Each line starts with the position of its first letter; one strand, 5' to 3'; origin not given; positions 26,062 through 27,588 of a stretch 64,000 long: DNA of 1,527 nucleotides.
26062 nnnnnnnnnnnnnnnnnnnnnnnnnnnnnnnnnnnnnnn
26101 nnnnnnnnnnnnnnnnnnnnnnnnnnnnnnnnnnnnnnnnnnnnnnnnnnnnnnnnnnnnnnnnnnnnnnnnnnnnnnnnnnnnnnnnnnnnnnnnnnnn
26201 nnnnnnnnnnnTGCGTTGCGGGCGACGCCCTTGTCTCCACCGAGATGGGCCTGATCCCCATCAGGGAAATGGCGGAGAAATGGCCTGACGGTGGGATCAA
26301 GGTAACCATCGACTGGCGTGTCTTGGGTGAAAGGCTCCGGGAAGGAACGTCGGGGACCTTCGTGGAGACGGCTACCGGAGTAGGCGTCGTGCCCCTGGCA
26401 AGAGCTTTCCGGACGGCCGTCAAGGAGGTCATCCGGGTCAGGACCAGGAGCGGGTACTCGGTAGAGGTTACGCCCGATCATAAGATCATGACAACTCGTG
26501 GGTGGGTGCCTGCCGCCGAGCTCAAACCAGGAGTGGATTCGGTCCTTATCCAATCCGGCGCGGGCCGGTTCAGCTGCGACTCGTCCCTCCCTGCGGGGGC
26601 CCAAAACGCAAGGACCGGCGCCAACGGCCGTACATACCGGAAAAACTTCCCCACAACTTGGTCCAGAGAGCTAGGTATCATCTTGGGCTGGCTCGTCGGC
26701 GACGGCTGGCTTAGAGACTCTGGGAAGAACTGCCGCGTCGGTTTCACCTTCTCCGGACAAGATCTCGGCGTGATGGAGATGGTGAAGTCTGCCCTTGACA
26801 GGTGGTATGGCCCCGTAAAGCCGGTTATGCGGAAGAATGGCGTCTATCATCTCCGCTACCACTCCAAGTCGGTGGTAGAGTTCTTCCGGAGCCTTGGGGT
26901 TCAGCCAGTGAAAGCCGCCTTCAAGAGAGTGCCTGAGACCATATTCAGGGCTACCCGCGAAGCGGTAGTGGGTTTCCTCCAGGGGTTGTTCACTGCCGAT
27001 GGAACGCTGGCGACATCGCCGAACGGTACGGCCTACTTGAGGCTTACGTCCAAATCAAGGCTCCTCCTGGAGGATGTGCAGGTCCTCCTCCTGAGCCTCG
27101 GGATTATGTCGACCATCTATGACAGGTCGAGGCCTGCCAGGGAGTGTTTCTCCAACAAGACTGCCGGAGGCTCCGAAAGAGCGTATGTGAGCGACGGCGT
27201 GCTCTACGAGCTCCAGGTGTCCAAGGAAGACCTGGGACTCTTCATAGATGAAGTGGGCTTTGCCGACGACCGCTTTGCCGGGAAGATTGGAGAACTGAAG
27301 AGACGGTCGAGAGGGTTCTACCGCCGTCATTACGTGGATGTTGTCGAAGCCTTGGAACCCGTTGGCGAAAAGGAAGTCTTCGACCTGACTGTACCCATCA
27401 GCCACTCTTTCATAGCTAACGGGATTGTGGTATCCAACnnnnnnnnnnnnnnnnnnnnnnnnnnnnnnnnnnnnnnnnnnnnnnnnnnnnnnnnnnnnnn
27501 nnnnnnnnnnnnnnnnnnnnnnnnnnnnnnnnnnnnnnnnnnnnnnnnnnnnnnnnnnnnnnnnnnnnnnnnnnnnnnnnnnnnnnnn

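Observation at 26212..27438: Full-size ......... intein inserted at the catalytic NPCGE cysteine of class II ribonucleotide reductase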

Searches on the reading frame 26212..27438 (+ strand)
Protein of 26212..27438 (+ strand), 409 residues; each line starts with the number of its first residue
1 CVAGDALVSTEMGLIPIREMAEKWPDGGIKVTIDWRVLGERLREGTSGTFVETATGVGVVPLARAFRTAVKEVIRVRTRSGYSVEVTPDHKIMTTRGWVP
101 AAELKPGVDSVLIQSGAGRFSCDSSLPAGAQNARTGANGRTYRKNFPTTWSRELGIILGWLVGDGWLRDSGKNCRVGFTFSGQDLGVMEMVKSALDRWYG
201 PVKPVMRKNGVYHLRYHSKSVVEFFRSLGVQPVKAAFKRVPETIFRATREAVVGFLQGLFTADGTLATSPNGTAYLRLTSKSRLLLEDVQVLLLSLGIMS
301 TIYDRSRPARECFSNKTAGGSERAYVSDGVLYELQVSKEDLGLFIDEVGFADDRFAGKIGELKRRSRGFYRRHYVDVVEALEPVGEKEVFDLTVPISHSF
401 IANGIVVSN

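Call 5: find_homologous_proteins(query=window:26212-27438:+, max_evalue=0.00001)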
Query seq(409 aa) (409 aa): 60 proteins with E <= 0.00001 among 8000 candidates.
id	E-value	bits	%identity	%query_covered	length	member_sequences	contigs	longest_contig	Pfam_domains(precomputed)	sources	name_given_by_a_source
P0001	1.6e-110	388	49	100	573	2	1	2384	PF02867.21,PF14528.12,PF14890.12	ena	-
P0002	4.3e-109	383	49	97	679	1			PF02867.21,PF14528.12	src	-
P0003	1.2e-103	365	50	92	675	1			PF02867.21,PF00317.27,PF14528.12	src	-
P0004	1.6e-103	365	50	93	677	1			PF02867.21,PF00317.27,PF14528.12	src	-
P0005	2.5e-101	358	46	100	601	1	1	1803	PF02867.21,PF14528.12,PF14890.12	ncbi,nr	ncbi:MAG: ribonucleoside reductase class II, partial [Candidatus Omnitrophica bacterium]|nr:ribonucl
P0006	2.9e-100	354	48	92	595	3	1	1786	PF02867.21,PF14528.12,PF14890.12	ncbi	ncbi:MAG: LAGLIDADG family homing endonuclease, partial [Candidatus Thermoplasmatota archaeon]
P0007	2.0e-96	341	51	82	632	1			PF02867.21,PF00317.27,PF14528.12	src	-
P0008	7.9e-95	336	49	82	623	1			PF02867.21,PF00317.27,PF14528.12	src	-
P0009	1.2e-93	332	46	94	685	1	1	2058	PF02867.21,PF14528.12,PF14890.12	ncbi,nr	ncbi:TPA: ribonucleoside reductase class II, partial [Candidatus Poribacteria bacterium]|nr:ribonucl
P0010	6.3e-92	327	46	85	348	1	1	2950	PF14528.12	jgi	jgi:ribonucleoside-diphosphate reductase alpha chain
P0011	9.4e-88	313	50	69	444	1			PF02867.21,PF14528.12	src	-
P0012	5.8e-83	297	52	65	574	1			PF02867.21,PF00317.27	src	-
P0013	7.8e-82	293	49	74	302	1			PF14528.12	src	-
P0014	8.0e-79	284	54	63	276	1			PF14528.12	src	-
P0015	3.1e-78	282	52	65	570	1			PF02867.21,PF00317.27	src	-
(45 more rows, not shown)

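Call 6: search_solved_structures(query=window:26212-27438:+, max_evalue=0.01, show_alignments=3)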
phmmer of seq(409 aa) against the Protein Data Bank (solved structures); distinct sequences matched with E-value up to 0.01: 23.
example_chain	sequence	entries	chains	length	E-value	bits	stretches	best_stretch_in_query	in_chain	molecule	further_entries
7qsu_A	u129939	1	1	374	7.3e-15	58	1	2-315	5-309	V-ATPase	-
7qss_A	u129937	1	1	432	2.3e-14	56.3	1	2-314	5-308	V-type ATP synthase alpha chain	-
4o1r_A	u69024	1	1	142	2.4e-10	43.1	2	374-409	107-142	Replicative DNA helicase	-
4e2u_A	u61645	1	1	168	4.6e-09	38.9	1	64-121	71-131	Pho radA intein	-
2lqm_A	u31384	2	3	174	9.1e-09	37.9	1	64-109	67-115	Pho radA intein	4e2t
2cw7_A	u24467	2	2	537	8.6e-08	34.7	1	152-300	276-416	Endonuclease PI-PkoII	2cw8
7qst_A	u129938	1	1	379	1.7e-07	33.7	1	2-257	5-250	V-type ATP synthase subunit A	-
1mi8_A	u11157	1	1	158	2.9e-07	33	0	377-407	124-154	DnaB intein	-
2in9_A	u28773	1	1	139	1.7e-06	30.5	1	61-113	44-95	Endonuclease PI-MtuI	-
3igd_A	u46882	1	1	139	1.8e-06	30.4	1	61-113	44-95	Endonuclease PI-MtuI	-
6frh_A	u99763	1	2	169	2.2e-06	30.1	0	60-104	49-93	Replicative DNA helicase,Replicative DNA helicase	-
6frg_A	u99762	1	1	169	2.2e-06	30.1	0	61-104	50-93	Replicative DNA helicase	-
3ifj_A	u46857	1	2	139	4e-06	29.2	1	61-113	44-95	Endonuclease PI-MtuI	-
2in0_A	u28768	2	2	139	4.1e-06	29.2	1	61-113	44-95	Endonuclease PI-MtuI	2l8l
2imz_A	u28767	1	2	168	4.4e-06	29.1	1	61-131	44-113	Endonuclease PI-MtuI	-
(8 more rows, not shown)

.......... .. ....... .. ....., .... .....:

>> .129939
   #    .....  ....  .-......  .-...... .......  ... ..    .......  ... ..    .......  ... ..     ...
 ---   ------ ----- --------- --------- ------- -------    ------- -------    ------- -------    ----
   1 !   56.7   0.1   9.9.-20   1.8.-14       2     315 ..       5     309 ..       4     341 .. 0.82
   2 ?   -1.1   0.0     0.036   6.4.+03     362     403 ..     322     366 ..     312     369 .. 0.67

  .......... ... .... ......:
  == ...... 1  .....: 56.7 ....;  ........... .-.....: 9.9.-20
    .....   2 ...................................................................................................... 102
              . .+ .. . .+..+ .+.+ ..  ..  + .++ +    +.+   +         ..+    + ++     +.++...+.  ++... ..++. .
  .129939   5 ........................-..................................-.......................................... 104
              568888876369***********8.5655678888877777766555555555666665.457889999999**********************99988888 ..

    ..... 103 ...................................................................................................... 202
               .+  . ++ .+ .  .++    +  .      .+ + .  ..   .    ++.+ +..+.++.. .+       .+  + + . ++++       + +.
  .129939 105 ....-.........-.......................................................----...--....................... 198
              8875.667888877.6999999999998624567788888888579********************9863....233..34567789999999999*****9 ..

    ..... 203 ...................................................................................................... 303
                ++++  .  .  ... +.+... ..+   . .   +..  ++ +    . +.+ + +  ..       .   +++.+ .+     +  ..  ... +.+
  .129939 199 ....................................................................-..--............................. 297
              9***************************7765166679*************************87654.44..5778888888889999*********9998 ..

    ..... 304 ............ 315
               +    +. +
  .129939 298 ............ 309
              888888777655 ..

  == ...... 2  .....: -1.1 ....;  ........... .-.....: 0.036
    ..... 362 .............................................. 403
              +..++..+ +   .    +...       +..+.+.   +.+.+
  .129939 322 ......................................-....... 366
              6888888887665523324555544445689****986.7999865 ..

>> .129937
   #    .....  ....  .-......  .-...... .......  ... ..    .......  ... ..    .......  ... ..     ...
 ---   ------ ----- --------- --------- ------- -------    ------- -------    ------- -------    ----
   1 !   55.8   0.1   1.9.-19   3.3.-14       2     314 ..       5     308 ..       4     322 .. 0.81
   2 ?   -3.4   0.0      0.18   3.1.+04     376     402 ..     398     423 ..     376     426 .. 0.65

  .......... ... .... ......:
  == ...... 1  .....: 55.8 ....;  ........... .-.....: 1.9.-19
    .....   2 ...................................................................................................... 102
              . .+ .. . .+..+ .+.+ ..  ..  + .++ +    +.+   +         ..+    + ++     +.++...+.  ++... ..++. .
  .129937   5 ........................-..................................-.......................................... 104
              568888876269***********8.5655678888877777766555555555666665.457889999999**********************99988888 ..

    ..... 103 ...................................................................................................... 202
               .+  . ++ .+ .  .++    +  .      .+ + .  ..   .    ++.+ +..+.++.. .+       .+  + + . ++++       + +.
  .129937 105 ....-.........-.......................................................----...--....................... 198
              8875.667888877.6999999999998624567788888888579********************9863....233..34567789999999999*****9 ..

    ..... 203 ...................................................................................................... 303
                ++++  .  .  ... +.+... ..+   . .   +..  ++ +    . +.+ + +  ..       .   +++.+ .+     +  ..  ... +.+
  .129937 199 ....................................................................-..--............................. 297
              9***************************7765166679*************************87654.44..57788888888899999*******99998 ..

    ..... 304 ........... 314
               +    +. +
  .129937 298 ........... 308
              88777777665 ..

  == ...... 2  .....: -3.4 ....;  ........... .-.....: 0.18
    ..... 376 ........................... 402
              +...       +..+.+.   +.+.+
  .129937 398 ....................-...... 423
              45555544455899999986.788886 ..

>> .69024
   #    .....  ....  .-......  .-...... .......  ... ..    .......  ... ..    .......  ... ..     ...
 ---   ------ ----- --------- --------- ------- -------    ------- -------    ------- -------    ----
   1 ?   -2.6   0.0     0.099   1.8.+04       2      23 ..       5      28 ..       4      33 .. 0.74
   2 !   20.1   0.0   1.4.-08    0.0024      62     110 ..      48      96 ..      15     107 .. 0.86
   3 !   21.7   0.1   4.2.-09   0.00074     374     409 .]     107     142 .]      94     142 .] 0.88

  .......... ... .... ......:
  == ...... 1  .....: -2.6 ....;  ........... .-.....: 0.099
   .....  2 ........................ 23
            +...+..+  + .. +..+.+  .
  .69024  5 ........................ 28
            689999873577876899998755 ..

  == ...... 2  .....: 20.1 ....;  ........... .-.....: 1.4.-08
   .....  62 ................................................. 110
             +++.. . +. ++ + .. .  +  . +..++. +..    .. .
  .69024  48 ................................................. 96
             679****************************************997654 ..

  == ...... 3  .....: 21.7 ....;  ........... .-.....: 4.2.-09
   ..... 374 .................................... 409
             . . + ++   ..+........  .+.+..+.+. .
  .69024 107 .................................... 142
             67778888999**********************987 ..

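Call 13: find_related_loci(query=window:26212-27438:+, collection=genome_contigs, flank=4000)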
Query seq(409 aa) (409 aa) in genome_contigs; peptide patterns used: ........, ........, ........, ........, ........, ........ (x = any residue, [..] = any of these).
246 stretches matched a pattern; 10 encode a relative of the query (tblastn E <= 1e-3); 10 distinct loci.
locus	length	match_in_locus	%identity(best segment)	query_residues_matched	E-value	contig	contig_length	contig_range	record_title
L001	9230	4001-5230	77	1-409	0e+0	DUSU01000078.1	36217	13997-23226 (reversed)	MAG TPA_asm: Candidatus Fermentithermobacillaceae bacterium isolate AS04akNAM_77 50659_AS04, whole genome shotgun sequen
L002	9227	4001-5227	76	1-409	0e+0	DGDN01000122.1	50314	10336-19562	MAG TPA_asm: Candidatus Fermentithermobacillaceae bacterium UBA3951 UBA3951_contig_3767, whole genome shotgun sequence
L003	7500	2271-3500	77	1-409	0e+0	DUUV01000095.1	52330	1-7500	MAG TPA_asm: Candidatus Fermentithermobacillaceae bacterium isolate AS08sgBPME_276 41259_AS08, whole genome shotgun sequ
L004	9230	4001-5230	58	1-409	9e-148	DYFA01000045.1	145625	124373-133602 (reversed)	MAG TPA_asm: Aneurinibacillus sp. isolate Tomsk_67_16 Tomsk_k141_35914, whole genome shotgun sequence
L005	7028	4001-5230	57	1-409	3e-147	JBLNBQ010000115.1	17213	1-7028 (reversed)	MAG: Chitinophagales bacterium isolate MAG147 PRJNA950955_bin9_renamed_114, whole genome shotgun sequence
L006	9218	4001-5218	47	1-409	6e-114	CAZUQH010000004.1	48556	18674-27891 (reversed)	MAG TPA_asm: uncultured bacterium isolate binchicken_co387_22 genome assembly, contig: NODE_310_length_48556_cov_18.7944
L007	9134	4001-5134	35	1-409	2e-49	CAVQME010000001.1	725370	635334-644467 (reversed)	MAG: uncultured Actinomycetes bacterium isolate MFD00032.bin.1.257 genome assembly, contig: contig_14562, whole genome s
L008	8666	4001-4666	26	61-311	9e-13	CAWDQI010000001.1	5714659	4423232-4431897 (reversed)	MAG: uncultured Actinomycetota bacterium isolate MFD03346.bin.2.5 genome assembly, contig: contig_15708, whole genome sh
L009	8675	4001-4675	28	56-304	1e-12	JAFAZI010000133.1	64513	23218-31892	MAG: Frankiaceae bacterium isolate CP_BM_RX_R9_1 BM_RX_R9_k147_876398, whole genome shotgun sequence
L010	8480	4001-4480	28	61-249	1e-8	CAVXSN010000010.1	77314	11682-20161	MAG: Ilumatobacteraceae bacterium isolate MFD04850.bin.2.162 genome assembly, contig: contig_134601, whole genome shotgu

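Call 41: predict_structure(alignment_id=A1)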
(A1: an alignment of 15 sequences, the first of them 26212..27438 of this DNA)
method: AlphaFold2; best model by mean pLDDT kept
length: 409 residues; sequences in the alignment: 15
mean_pLDDT: 88.3   pTM: 0.89
mean pLDDT of the five models: 88.3, 83.0, 77.3, 75.8, 75.4
residues with pLDDT >= 90: 270; 70-90: 100; 50-70: 27; < 50: 12
segments of 3 or more residues with pLDDT < 50: 41-52
pLDDT, mean of each block of 10 residues (from residue 1): 96 96 94 81 39 72 95 97 97 93 96 92 88 80 90 97 92 89 92 94 90 93 94 92 97 98 85 85 96 95 86 66 72 88 91 87 65 86 97 89 95
secondary structure, 60 per line:
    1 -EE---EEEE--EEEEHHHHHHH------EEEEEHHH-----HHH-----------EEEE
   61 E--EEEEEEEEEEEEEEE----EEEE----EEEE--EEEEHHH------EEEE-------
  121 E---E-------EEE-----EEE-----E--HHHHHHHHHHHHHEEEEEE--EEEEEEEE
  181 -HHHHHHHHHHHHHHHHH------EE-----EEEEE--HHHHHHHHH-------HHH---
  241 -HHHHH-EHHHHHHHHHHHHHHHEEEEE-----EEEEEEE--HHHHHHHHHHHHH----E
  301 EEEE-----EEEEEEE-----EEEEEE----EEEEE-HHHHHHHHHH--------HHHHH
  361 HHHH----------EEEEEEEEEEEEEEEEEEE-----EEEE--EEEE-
elements in order: E7-10 E13-16 H17-23 E30-34 E57-61 E64-78 E83-86 E91-94 E97-100 E110-113 E133-135 E141-143 H152-164 E165-170 E173-180 H182-198 E212-216 H219-227 H242-246 H249-263 E264-268 E274-280 H283-295 E300-304 E310-316 E322-327 E332-336 H338-347 H356-364 E375-393 E399-402 E405-408

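Call 44: search_dna_similar(query=window:26212-27438:+, collection=phages, mode=protein, max_rows=15)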
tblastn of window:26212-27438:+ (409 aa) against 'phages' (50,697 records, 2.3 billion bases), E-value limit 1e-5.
Records with a match: 30; places in all: 31; records where one place covers at least 80% of the query: 30.
Best place of each record, by identity: <60% 30.
By first word of the organism name: Bacillus 18; Staphylococcus 4; Mycobacterium 4; Bacteriophage 1; uncultured 1; Psychrobacillus 1; Dulem 1.
By host as written in the record: Bacillus subtilis subsp. subtilis str. 168 6; Bacillus subtilis 5; Mycobacterium smegmatis mc2 155 4; - 3; Bacillus megaterium 2; Bacillus subtilis Delta6 2; Staphylococcus epidermidis 36-1 2; Bacillus subtilis BEST7003 1; and 5 more.
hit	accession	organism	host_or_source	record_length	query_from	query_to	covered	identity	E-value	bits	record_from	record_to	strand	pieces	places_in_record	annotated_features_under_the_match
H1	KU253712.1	Bacillus phage Eldridge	Bacillus megaterium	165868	1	409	100%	26.2%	2e-12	76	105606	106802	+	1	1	DNA polymerase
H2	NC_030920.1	Bacillus phage Eldridge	Bacillus megaterium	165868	1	409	100%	26.2%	2e-12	76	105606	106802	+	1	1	DNA polymerase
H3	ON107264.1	Bacillus phage BUCT083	Bacillus subtilis subsp. subtilis str. ...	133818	1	409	100%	25.8%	2e-15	85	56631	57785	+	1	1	ribonucleoside-diphosphate reductase (alpha)-like protein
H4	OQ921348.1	Bacillus phage SPbetaL8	Bacillus subtilis BEST7003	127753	1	409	100%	25.8%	6e-15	83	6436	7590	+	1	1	hypothetical protein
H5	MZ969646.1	Bacillus phage BUCT082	Bacillus subtilis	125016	1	409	100%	25.8%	6e-15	83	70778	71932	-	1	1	ribonucleoside-diphosphate reductase 2 subunit alpha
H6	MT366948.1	Bacillus phage Hyb3phi3Ts-SPbeta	Bacillus subtilis subsp. subtilis str. ...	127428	1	409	100%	25.8%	6e-15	83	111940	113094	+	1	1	ribonucleotide reductase of class Ib (aerobic), alpha subunit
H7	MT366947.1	Bacillus phage Hyb2phi3Ts-SPbeta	Bacillus subtilis subsp. subtilis str. ...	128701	1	409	100%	25.8%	6e-15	83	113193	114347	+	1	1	ribonucleotide reductase of class Ib (aerobic), alpha subunit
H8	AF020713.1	Bacillus phage SPBc2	-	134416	1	409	100%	25.8%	6e-15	83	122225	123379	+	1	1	bnrdE: ribunucleotide reductase large subunit | bnrdE: encodes putative intein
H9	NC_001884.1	Bacillus phage SPBc2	Bacillus subtilis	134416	1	409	100%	25.8%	6e-15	83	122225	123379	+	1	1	bnrdE: ribonucleotide reductase large subunit | bnrdE: encodes putative intein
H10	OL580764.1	Bacillus phage vB_BsuS-Goe14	Bacillus subtilis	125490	1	409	100%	25.7%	6e-14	80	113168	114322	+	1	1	hypothetical protein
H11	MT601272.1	Bacillus phage vB_BsuS-Goe11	Bacillus subtilis Delta6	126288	1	409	100%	25.7%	6e-14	80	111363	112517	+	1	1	bnrdE: ribunucleotide reductase large subunit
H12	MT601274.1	Bacillus phage vB_BsuS-Goe13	Bacillus subtilis Delta6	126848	1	409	100%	25.7%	6e-14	80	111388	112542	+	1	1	bnrdE: ribunucleotide reductase large subunit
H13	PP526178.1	Bacillus phage phi3T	Bacillus subtilis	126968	1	409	100%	25.7%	6e-14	80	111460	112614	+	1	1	record has no annotation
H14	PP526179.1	Bacillus phage phi3T-SPBeta hybrid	Bacillus subtilis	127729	1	409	100%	25.7%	6e-14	80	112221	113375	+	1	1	record has no annotation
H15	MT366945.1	Bacillus phage phi3Ts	Bacillus subtilis subsp. subtilis str. ...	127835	1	409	100%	25.7%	6e-14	80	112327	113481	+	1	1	ribonucleotide reductase of class Ib (aerobic), alpha subunit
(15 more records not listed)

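Call 45: get_annotated_region(hit=H9, flank=300)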
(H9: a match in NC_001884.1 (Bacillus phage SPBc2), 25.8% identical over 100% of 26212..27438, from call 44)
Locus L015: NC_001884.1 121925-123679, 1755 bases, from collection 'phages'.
description: Bacillus phage SPBc2, complete genome.
organism: Bacillus phage SPBc2 (NCBI taxid 2932878)
taxonomy: Viruses; Duplodnaviria; Heunggongvirae; Uroviricota; Caudoviricetes; Spbetavirus; Spbetavirus SPbeta
host: Bacillus subtilis; source: -; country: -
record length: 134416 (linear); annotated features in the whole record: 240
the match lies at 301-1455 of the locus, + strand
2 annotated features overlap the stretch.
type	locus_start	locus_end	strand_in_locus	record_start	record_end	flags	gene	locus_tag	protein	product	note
CDS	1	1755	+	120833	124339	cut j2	bnrdE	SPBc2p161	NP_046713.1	ribonucleotide reductase large subunit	interrupted by an intron and a putative intein coding sequence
misc_feature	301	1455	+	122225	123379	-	bnrdE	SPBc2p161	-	-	encodes putative intein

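Call 46: fold_search(model_id=the predicted structure, library=pdb)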
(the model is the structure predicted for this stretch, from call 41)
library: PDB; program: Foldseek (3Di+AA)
matches with E <= 10: 811; with E <= 0.001: 101
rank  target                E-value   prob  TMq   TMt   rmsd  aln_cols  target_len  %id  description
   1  7qsu                  4.0e-22  1.00  0.61  0.67   6.7       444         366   21  Crystal structure of homing endonuclease-associated TliVMA intein (C1A, d333-339) (released 2022-03-30)
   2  7qss                  7.2e-21  1.00  0.62  0.59  10.4       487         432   20  Crystal structure of homing endonuclease-associated TliVMA intein (C1A) (released 2022-03-30)
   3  7qst                  8.4e-19  1.00  0.58  0.64   8.0       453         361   20  Crystal structure of homing endonuclease-associated PhoVMA intein (C1A) (released 2022-03-30)
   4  2cw7                  4.0e-17  1.00  0.57  0.45  12.6       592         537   15  Crystal structure of intein homing endonuclease II (released 2006-04-18)
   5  1dq3                  9.2e-17  1.00  0.56  0.52   7.6       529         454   15  CRYSTAL STRUCTURE OF AN ARCHAEAL INTEIN-ENCODED HOMING ENDONUCLEASE PI-PFUI (released 2000-07-05)
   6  1lwt_A                1.6e-11  1.00  0.46  0.43  20.0       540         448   11  Crystal structure of the intein homing endonuclease PI-SceI bound to its substrate DNA (Ca2+ free) (released 2002-09-27)
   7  1dfa                  2.3e-11  1.00  0.45  0.45  20.1       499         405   13  CRYSTAL STRUCTURE OF PI-SCEI IN C2 SPACE GROUP (released 1999-12-08)
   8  1vde_A                2.5e-11  1.00  0.47  0.46  19.7       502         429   14  PI-SCEI, A HOMING ENDONUCLEASE WITH PROTEIN SPLICING ACTIVITY (released 1998-04-08)
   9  1ef0_A                2.8e-11  1.00  0.47  0.46  19.0       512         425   12  CRYSTAL STRUCTURE OF PI-SCEI MINIPRECURSOR (released 2000-06-07)
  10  1um2_B                3.7e-11  1.00  0.48  0.47  20.1       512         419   12  Crystal Structure of the Vma1-Derived Endonuclease with the Ligated Extein Segment (released 2004-09-22)
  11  1lws_A                4.5e-11  1.00  0.46  0.44  20.6       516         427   12  Crystal structure of the intein homing endonuclease PI-SceI bound to its recognition sequence (released 2002-09-27)
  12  1vde_B                5.0e-11  1.00  0.48  0.46  19.7       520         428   12  PI-SCEI, A HOMING ENDONUCLEASE WITH PROTEIN SPLICING ACTIVITY (released 1998-04-08)
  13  1jva_B                8.0e-11  1.00  0.45  0.43  19.9       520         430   11  CRYSTAL STRUCTURE OF THE VMA1-DERIVED ENDONUCLEASE BEARING THE N AND C EXTEIN PROPEPTIDES (released 2002-08-29)
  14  1um2_A                1.0e-09  1.00  0.46  0.45  20.6       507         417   11  Crystal Structure of the Vma1-Derived Endonuclease with the Ligated Extein Segment (released 2004-09-22)
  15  1jva_A                1.2e-09  1.00  0.46  0.45  20.6       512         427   11  CRYSTAL STRUCTURE OF THE VMA1-DERIVED ENDONUCLEASE BEARING THE N AND C EXTEIN PROPEPTIDES (released 2002-08-29)
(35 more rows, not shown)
